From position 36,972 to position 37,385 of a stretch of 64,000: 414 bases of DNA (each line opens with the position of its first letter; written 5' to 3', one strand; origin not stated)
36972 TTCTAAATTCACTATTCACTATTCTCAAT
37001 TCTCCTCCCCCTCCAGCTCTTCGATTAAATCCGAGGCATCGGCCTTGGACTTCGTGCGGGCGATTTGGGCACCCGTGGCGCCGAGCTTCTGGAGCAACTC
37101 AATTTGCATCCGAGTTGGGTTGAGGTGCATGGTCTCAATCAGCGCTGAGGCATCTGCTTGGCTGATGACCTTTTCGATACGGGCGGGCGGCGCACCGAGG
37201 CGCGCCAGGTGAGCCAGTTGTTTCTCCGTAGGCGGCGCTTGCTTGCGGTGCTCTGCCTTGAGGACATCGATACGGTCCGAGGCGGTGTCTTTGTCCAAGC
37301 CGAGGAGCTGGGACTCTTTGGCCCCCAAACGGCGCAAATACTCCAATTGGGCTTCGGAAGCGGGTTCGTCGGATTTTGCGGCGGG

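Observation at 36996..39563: Paralogous MJ0042-type zinc-ribbon proteins with roughly 35-aa helical repeats flanking a sugar-phosphate isomerase, separated by MITEs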

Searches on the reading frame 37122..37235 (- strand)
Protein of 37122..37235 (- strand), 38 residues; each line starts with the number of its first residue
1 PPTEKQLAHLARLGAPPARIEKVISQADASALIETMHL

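Call 31: search_solved_structures(query=A3, max_evalue=10, show_alignments=4)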
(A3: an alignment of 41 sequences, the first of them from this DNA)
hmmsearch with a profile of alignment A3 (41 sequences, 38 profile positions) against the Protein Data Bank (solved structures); distinct sequences matched with E-value up to 10: 48.
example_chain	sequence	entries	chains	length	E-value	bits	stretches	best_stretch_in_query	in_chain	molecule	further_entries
7osv_A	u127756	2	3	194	3e-11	46.2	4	5-17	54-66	DeNovoTIM6-SB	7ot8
6z2i_A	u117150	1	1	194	2.7e-10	43.1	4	5-16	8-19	de novo designed TIM barrel DeNovoTIM6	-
7p12_A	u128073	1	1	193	3.9e-09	39.4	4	5-17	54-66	DeNovoTIM13-SB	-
8v3b_a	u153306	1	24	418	7.8e-09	38.5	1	8-26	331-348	O43_129_+4 component B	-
6wvs_A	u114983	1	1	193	8.9e-09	38.3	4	5-16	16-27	DeNovoTIM15 hyperstable de novo TIM barrel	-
6yqx_A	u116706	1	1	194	3.1e-08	36.6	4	5-16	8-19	de novo designed TIM barrel DeNovoTIM13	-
8cwy_A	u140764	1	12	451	6.6e-05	25.9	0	8-21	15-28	T32-15-1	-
8v2d_y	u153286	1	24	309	9e-05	25.5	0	7-27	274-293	O43_129 component B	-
8fje_A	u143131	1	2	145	0.00049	23.1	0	7-14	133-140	E8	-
6wxp_A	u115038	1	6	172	0.00073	22.6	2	5-16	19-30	TFD-EE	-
6zv9_A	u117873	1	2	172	0.00073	22.5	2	5-16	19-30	TFD-EE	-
9qul_A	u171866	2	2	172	0.00099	22.1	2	5-16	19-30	TFD-EH T87E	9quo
9quc_A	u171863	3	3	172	0.001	22.1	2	5-16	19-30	TFD-EH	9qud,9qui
6wxo_A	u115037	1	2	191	0.0014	21.7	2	5-16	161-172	TFD-HE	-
7bqb_A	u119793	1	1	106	0.0019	21.2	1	11-23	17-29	NF6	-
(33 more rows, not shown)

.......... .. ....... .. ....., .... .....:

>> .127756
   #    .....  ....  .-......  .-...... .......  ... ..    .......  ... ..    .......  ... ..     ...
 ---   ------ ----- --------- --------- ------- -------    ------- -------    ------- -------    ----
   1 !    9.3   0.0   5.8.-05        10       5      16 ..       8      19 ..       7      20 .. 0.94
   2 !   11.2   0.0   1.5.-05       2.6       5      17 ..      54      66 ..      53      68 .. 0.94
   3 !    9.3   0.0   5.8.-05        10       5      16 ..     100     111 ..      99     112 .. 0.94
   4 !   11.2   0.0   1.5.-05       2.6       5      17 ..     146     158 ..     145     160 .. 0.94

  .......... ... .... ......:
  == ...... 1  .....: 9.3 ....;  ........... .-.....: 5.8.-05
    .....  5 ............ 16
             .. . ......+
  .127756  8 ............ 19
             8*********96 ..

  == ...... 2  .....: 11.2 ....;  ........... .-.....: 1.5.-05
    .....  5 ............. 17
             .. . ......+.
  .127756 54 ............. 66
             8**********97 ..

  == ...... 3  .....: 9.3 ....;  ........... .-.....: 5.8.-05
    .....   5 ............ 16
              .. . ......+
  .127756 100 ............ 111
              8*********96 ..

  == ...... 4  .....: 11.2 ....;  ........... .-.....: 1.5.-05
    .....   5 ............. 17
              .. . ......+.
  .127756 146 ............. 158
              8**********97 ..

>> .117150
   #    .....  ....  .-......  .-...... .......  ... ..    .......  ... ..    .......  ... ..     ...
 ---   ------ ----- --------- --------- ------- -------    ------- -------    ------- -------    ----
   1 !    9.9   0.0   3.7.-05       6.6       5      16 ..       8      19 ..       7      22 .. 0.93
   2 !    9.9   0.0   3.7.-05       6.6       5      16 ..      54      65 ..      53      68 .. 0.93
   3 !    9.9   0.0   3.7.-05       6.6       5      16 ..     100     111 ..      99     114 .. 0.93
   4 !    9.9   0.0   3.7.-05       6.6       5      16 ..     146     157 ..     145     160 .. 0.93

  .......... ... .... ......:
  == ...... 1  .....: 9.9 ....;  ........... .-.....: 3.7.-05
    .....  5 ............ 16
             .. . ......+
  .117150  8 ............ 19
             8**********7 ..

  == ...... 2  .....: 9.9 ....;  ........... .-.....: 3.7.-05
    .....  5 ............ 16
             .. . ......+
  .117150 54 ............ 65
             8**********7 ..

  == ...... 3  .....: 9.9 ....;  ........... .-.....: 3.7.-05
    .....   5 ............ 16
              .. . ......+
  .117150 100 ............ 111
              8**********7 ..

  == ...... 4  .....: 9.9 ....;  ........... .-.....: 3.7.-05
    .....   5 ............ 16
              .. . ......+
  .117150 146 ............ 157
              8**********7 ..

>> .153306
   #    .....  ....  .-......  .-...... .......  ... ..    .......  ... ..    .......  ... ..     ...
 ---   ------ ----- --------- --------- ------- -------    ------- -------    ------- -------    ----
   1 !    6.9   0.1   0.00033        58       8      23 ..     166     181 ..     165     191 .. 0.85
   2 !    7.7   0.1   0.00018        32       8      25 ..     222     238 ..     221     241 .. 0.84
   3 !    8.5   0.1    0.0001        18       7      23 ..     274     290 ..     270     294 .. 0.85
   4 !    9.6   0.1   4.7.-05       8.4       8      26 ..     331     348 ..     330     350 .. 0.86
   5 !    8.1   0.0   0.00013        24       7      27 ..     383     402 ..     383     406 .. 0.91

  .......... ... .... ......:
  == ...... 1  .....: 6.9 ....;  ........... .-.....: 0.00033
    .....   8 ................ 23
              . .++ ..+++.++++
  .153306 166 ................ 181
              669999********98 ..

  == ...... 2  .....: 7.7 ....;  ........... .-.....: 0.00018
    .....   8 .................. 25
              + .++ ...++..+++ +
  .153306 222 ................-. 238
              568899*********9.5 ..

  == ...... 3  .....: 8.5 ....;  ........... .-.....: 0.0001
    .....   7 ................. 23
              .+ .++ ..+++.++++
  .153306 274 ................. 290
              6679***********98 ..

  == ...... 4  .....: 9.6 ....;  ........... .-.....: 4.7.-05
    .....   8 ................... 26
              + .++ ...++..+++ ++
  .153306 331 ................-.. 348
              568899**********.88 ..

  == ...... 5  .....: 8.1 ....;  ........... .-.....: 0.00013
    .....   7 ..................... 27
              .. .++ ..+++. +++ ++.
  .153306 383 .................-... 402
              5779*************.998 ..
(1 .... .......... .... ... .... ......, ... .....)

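Call 39: search_protein_representatives(alignment_id=A3)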
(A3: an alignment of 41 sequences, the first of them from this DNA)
Query: 41 sequences, 38 profile positions. Proteins with E-value up to 0.001 (for the whole library): 508; up to 1e-10: 55; up to 1e-30: 21. The best 150 are listed.
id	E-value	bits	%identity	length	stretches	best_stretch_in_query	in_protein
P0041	9.9e-49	179.0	-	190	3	1-38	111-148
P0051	3.1e-43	161.4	-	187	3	1-38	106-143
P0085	2.4e-42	158.5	-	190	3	1-38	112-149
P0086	1.0e-41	156.5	-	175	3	1-38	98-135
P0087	4.2e-40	151.4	-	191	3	1-38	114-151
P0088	2.1e-39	149.1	-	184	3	1-36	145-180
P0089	2.9e-39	148.7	-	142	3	1-37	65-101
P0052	6.1e-38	144.4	-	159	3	2-37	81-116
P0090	1.0e-37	143.8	-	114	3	1-38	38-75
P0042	6.7e-36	137.9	-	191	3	1-38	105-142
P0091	1.4e-35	136.8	-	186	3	2-37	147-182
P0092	2.9e-35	135.9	-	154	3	1-38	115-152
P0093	4.5e-35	135.3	-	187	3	1-36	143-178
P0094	5.2e-35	135.1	-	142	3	1-37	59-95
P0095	1.8e-33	130.2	-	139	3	1-36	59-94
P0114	1.6e-16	75.9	-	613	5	1-35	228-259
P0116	3.7e-15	71.5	-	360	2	2-37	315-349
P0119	2.9e-14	68.7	-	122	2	2-36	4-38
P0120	9.2e-14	67.1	-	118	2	2-37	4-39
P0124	1.3e-12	63.4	-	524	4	2-34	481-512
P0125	2.2e-12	62.7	-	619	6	1-16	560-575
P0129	6.2e-12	61.2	-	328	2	1-37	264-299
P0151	2.4e-09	52.9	-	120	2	2-36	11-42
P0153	3.5e-09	52.4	-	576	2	1-38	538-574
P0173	2.0e-08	50.0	-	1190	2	1-37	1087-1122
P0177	2.6e-08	49.6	-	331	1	1-37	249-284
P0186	5.4e-08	48.6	-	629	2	2-34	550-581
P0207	2.8e-07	46.3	-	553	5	2-31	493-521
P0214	4.1e-07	45.8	-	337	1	2-38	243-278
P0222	6.3e-07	45.2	-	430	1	1-37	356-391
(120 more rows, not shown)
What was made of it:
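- The repeat profile finds 508 representative proteins at E <= 1e-3 (call 39). The repeat occurs in hundreds of unrelated architectures (call 39).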

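Call 41: search_protein_families(library=pfam, proteins=[P0114, P0116, P0124, P0129, P0153, P0173, P0177, P0186, P0214, P0222], max_evalue=0.01)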
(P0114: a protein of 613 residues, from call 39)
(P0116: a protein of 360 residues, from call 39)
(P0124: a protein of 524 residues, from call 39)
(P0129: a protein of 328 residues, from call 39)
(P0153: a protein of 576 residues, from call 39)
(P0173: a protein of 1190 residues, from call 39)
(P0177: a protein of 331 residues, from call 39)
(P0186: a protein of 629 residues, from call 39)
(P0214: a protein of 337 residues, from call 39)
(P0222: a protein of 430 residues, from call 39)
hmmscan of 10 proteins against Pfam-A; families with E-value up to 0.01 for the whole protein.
P0114 (613 aa): 2 families
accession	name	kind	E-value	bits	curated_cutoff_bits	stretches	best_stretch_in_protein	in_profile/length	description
PF04695.18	Pex14_N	-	4.7e-05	23.4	23.2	0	448-471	13-36/46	Pex14 N-terminal domain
PF02589.21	LUD_dom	-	0.0058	16.8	22.6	0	195-243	8-38/189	LUD domain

P0116 (360 aa): 6 families
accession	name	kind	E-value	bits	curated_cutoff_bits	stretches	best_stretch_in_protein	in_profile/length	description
PF13091.12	PLDc_2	-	3.6e-26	92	27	1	59-191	3-131/132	PLD-like domain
PF07894.18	SACK1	-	3.6e-11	43.6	21.4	1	37-156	108-239/274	Scaffolding anchor of CK1 domain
PF13090.12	PP_kinase_C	-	2.7e-05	24.1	25.8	1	51-114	14-77/172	Polyphosphate kinase C-terminal domain 2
PF00614.28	PLDc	-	0.00012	22.4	21.9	1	136-158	5-27/28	Phospholipase D Active site motif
PF11495.14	Regulator_TrmB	-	0.00026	20.8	22.2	1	48-103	6-59/233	Archaeal transcriptional regulator TrmB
PF11272.13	DUF3072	-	0.0041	17.4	27.5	0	334-351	36-53/56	Protein of unknown function (DUF3072)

P0124 (524 aa): 4 families
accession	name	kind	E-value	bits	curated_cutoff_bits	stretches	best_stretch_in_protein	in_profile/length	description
PF13091.12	PLDc_2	-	3.6e-23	82.3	27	1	133-262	2-130/132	PLD-like domain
PF07894.18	SACK1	-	5.8e-07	29.8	21.4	1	115-177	111-176/274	Scaffolding anchor of CK1 domain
PF11495.14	Regulator_TrmB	-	0.004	16.9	22.2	1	128-177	11-59/233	Archaeal transcriptional regulator TrmB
PF00614.28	PLDc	-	0.0041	17.6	21.9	1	208-228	5-25/28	Phospholipase D Active site motif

P0129 (328 aa): 6 families
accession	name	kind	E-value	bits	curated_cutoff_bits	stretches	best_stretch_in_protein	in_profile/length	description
PF00929.31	RNase_T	-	9e-26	91.8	24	1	28-185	1-164/164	Exonuclease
PF16473.11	Rv2179c-like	-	1.7e-08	34.8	27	1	28-183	3-171/177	3'-5' exoribonuclease Rv2179c-like domain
PF13482.12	RNase_H_2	-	4.6e-07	30.4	22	1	30-169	3-118/165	RNase_H superfamily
PF21762.3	DEDDh_C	-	0.00016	22.3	27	1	105-186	105-186/188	DNA polymerase III subunit epsilon-like, C-terminal domain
PF11272.13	DUF3072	-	0.0072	16.6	27.5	0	262-301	12-53/56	Protein of unknown function (DUF3072)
PF16180.10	RelB_leu_zip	-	0.0085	16.5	27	0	259-309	4-49/84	RelB leucine zipper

P0153 (576 aa): 10 families
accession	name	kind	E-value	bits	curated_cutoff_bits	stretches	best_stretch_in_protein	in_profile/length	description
PF04851.21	ResIII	-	3.8e-29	102.2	22.5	1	1-146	2-164/164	Type III restriction enzyme, res subunit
PF00271.37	Helicase_C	-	7.7e-13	49.1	23.5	1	218-325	5-109/110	Helicase conserved C-terminal domain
PF00270.35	DEAD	-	1.2e-12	48.3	26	1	16-147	9-163/167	DEAD/DEAH box helicase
PF18766.7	SWI2_SNF2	-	1.3e-12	48.3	26.7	1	25-203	22-210/221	SWI2/SNF2 ATPase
PF11272.13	DUF3072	-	5.7e-07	29.7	27.5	1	536-574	12-52/56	Protein of unknown function (DUF3072)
PF13401.12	AAA_22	-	2.6e-06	28.2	27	1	29-134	13-109/130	AAA domain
PF13604.12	AAA_30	-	2.5e-05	24.6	27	1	24-132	21-111/191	AAA domain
PF13439.12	Glyco_transf_4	-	0.0022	18.5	28.5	0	36-120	6-83/170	Glycosyltransferase Family 4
PF25199.1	nSTAND_NTPase5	-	0.0045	17.2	34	0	24-72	44-93/145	Novel STAND NTPase 5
PF13245.12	AAA_19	-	0.0065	17.1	25.1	0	24-119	14-100/134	AAA domain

P0173 (1190 aa): 7 families
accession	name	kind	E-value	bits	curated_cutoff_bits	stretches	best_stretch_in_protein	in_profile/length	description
PF04851.21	ResIII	-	1.3e-18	67.9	22.5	2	405-477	53-134/164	Type III restriction enzyme, res subunit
PF05203.21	Hom_end_hint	-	4e-16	60.1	32.1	2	58-150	1-102/228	Hom_end-associated Hint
PF14890.11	Intein_splicing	-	1.5e-12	48.1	35.8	1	493-753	18-155/155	Intein splicing domain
PF07591.16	PT-HINT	-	1.7e-09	38.5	27.7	1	488-562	10-87/137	Pretoxin HINT domain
PF05204.19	Hom_end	-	7.8e-06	26.4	21.1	1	254-310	2-61/110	Homing endonuclease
PF18766.7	SWI2_SNF2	-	0.0015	18.7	26.7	0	770-814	145-189/221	SWI2/SNF2 ATPase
PF00271.37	Helicase_C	-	0.0033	18.1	23.5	0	907-960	56-109/110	Helicase conserved C-terminal domain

P0177 (331 aa): 4 families
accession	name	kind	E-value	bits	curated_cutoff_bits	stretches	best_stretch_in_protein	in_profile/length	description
PF00929.31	RNase_T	-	4.5e-30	105.8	24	1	52-209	1-164/164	Exonuclease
PF11272.13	DUF3072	-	8.8e-05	22.7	27.5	1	245-285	10-52/56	Protein of unknown function (DUF3072)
PF13482.12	RNase_H_2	-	0.00026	21.4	22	0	54-198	3-122/165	RNase_H superfamily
PF21762.3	DEDDh_C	-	0.0019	18.8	27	0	133-203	109-179/188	DNA polymerase III subunit epsilon-like, C-terminal domain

P0186 (629 aa): 3 families
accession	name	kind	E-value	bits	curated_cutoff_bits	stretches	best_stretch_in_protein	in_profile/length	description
PF04851.21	ResIII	-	6.7e-21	75.3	22.5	1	76-248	2-163/164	Type III restriction enzyme, res subunit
PF00270.35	DEAD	-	2.1e-09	37.8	26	1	81-248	3-161/167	DEAD/DEAH box helicase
PF00271.37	Helicase_C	-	2.2e-09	38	23.5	1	311-413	5-108/110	Helicase conserved C-terminal domain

P0214 (337 aa): 5 families
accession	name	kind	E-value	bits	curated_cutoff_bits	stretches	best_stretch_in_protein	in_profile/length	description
PF00929.31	RNase_T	-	5.2e-23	82.8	24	1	43-194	2-158/164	Exonuclease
PF13482.12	RNase_H_2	-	3e-05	24.5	22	1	97-221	33-149/165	RNase_H superfamily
PF05739.25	SNARE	-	0.0013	19.1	26.8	1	288-318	19-49/53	SNARE domain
PF23548.1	Zn_ribbon_FGT1_2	-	0.0049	16.9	27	1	2-18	1-17/35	FORGETTER1 second zinc ribbon domain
PF13717.11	Zn_ribbon_4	-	0.0063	16.9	30.3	0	4-30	3-32/36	zinc-ribbon domain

P0222 (430 aa): 7 families
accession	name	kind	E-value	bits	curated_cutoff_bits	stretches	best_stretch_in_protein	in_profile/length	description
PF00929.31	RNase_T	-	2.2e-30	106.8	24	1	171-327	1-163/164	Exonuclease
PF13482.12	RNase_H_2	-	7.1e-06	26.5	22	1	173-312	3-118/165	RNase_H superfamily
PF21762.3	DEDDh_C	-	0.0014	19.3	27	1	247-328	104-185/188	DNA polymerase III subunit epsilon-like, C-terminal domain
PF13424.12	TPR_12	-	0.0017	19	30.1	0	60-114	15-77/77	Tetratricopeptide repeat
PF16473.11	Rv2179c-like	-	0.0048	17.1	27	0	172-284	4-132/177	3'-5' exoribonuclease Rv2179c-like domain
PF13176.12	TPR_7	-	0.0051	17.3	27.9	0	59-76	10-29/36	Tetratricopeptide repeat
PF13374.12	TPR_10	-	0.0083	16.6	27.5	0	83-113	3-33/42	Tetratricopeptide repeat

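Call 49: search_protein_families(library=phrogs, proteins=[P0119, P0153, P0177], max_evalue=0.01)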
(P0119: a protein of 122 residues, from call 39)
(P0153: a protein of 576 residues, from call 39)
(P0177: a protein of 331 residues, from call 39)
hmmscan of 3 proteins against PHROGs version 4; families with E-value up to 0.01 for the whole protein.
P0119 (122 aa): 0 families

P0153 (576 aa): 9 families
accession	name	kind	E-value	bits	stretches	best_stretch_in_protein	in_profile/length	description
phrog_16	-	DNA, RNA and nucleotide metabolism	5.7e-95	320.4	1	1-434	271-664/986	DNA helicase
phrog_16694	-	unknown function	5.2e-20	72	1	2-343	274-680/1010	-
phrog_9690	-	DNA, RNA and nucleotide metabolism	1.3e-18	68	1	112-346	43-277/306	DNA helicase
phrog_62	-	DNA, RNA and nucleotide metabolism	1.5e-11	43.5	1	1-119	695-818/1881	DNA helicase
phrog_3830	-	unknown function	1.9e-09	37.3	1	3-190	267-481/1032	-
phrog_32711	-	unknown function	4.5e-07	29.2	1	111-337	218-452/956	-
phrog_2488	-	DNA, RNA and nucleotide metabolism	1.4e-06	28.4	1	3-70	19-92/579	DNA helicase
phrog_16259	-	DNA, RNA and nucleotide metabolism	2.8e-06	27.8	1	2-125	117-240/330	DNA helicase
phrog_25411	-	unknown function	3e-05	23.9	1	6-57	214-266/627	-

P0177 (331 aa): 4 families
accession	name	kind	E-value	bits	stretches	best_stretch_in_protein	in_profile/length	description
phrog_192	-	DNA, RNA and nucleotide metabolism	1.2e-43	150.9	1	49-216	106-274/397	DNA polymerase exonuclease subunit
phrog_14632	-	DNA, RNA and nucleotide metabolism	6.5e-26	91.9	1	51-213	84-243/380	DNA polymerase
phrog_17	-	DNA, RNA and nucleotide metabolism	2.3e-09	36.8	1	48-262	669-854/1445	DNA polymerase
phrog_403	-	DNA, RNA and nucleotide metabolism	0.0046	16.9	1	129-196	139-207/321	DNA polymerase exonuclease subunit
